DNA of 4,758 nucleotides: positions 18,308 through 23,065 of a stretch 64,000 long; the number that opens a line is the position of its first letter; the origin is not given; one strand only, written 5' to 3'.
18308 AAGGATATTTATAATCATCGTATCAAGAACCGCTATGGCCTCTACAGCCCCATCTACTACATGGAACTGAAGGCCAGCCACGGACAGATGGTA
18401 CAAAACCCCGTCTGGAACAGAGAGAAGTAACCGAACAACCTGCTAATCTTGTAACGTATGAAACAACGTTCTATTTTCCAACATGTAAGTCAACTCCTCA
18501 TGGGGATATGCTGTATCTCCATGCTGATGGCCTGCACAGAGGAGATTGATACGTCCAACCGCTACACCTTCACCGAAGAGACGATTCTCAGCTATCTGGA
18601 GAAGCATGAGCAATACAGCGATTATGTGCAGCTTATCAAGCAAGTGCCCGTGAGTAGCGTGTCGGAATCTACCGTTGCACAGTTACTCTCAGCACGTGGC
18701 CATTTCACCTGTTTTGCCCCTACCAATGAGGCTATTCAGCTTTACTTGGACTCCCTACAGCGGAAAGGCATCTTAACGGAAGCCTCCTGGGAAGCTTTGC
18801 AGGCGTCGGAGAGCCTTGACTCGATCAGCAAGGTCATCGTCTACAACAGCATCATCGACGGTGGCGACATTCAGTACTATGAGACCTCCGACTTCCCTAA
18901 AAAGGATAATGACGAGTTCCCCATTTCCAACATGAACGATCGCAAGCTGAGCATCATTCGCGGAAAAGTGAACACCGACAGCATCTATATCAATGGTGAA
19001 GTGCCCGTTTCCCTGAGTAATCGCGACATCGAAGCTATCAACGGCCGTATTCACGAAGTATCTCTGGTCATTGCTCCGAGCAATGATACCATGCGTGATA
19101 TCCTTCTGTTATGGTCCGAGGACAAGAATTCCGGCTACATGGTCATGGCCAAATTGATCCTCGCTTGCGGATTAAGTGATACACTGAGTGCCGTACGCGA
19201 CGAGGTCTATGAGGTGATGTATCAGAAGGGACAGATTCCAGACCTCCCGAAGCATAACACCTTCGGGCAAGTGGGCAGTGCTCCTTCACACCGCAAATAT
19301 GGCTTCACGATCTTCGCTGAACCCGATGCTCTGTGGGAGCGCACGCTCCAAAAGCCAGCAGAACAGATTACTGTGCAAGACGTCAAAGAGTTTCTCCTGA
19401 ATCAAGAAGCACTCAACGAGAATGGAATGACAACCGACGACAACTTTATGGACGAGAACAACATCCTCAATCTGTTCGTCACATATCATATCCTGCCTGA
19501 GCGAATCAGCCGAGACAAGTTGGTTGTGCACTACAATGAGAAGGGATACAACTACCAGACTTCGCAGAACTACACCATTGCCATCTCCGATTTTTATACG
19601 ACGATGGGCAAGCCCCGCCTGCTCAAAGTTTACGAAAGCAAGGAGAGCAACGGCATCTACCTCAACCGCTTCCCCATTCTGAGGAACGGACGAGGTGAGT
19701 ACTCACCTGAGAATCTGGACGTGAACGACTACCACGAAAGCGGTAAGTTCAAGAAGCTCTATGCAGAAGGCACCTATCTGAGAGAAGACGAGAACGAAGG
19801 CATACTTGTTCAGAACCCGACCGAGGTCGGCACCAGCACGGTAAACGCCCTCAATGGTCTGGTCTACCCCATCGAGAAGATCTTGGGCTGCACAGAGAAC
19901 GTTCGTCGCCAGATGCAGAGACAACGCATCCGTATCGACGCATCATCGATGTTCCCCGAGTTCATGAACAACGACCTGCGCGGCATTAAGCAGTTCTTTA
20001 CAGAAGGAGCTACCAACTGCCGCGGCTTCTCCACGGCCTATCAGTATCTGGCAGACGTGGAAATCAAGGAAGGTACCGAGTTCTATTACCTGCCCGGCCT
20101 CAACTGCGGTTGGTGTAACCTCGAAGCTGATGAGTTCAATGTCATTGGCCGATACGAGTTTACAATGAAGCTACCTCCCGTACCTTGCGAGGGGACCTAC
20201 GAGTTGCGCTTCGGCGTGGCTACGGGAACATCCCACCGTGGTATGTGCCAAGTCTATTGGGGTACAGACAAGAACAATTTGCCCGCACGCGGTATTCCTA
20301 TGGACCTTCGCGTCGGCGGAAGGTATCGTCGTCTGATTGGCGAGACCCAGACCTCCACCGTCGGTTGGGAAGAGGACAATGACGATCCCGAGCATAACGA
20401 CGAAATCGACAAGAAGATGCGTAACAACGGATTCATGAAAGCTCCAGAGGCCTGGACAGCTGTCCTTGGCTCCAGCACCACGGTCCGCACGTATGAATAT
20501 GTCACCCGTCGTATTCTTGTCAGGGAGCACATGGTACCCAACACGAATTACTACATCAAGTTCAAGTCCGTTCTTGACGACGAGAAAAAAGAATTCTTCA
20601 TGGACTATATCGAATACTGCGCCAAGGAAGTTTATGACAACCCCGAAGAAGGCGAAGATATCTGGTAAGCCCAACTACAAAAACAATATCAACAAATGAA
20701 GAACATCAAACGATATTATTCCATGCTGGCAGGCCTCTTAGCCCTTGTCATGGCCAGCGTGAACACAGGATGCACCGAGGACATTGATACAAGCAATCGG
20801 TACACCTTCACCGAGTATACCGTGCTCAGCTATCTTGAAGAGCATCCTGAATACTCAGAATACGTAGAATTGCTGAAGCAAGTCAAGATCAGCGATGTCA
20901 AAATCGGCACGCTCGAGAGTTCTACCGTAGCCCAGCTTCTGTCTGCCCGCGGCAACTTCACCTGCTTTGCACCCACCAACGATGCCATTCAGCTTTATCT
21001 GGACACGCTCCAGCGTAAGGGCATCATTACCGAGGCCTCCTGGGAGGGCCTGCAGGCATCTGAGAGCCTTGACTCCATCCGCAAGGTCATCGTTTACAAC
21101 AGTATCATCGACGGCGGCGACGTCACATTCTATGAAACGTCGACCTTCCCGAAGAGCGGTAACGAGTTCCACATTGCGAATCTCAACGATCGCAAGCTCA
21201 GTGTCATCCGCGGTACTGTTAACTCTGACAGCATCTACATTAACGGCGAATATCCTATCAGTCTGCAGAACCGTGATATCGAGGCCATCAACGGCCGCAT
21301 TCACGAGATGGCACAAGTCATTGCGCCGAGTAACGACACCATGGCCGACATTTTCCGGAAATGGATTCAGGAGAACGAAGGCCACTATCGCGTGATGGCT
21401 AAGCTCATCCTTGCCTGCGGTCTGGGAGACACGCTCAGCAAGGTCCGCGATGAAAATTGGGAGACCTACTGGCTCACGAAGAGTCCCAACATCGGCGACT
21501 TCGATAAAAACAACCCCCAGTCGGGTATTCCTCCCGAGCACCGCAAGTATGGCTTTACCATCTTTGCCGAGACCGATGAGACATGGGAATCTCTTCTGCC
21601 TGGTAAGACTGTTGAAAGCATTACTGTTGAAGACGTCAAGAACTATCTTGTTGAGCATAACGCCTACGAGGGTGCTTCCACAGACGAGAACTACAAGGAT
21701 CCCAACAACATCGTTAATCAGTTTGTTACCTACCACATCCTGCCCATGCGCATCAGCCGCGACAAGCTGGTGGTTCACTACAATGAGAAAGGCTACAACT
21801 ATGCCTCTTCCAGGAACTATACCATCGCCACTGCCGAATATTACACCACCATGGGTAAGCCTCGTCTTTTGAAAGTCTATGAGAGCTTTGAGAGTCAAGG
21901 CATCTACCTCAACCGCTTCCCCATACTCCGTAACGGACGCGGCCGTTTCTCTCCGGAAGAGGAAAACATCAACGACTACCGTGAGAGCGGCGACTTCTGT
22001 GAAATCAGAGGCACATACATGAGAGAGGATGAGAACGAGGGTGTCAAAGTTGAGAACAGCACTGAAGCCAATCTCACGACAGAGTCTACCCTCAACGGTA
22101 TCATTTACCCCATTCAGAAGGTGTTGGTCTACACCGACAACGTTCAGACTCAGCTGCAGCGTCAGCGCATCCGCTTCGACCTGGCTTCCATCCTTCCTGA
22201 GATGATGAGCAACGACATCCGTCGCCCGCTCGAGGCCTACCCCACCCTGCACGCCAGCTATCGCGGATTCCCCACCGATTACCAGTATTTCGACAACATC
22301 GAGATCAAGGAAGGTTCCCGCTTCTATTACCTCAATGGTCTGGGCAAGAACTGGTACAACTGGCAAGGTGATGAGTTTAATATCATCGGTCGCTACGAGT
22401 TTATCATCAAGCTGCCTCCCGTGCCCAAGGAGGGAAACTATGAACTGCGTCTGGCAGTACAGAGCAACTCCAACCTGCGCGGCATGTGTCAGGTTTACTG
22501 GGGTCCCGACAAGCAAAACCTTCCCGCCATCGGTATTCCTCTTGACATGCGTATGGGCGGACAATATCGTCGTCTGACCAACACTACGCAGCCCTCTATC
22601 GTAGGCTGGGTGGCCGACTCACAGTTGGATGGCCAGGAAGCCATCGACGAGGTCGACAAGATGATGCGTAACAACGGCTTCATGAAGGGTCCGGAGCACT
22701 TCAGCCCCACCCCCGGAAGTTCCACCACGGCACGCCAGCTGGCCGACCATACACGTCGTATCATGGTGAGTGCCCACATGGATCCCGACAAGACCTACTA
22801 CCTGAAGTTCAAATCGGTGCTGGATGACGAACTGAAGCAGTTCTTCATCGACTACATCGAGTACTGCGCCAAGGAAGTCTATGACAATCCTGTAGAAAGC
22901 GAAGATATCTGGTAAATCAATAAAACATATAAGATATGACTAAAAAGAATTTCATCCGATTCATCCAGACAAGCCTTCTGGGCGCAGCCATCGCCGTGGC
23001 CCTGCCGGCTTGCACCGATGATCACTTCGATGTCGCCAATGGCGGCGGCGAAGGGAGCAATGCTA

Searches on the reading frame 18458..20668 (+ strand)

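Call 66: search_protein_families(library=pfam, proteins=[window:18458-20668:+], max_evalue=0.00001)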
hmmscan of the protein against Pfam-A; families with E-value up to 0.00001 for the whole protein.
window:18458-20668:+ (736 aa): 1 family
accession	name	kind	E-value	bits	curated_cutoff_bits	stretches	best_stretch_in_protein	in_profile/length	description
PF02469.27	Fasciclin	-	2.3e-13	50.8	22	1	67-207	9-123/123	Fasciclin domain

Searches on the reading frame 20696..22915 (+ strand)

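Call 66: search_protein_families(library=pfam, proteins=[window:20696-22915:+], max_evalue=0.00001)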
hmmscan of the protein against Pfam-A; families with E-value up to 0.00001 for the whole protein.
window:20696-22915:+ (739 aa): 1 family
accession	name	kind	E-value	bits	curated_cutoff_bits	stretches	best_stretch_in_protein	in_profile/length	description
PF02469.27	Fasciclin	-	1.1e-11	45.4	22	1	72-211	9-123/123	Fasciclin domain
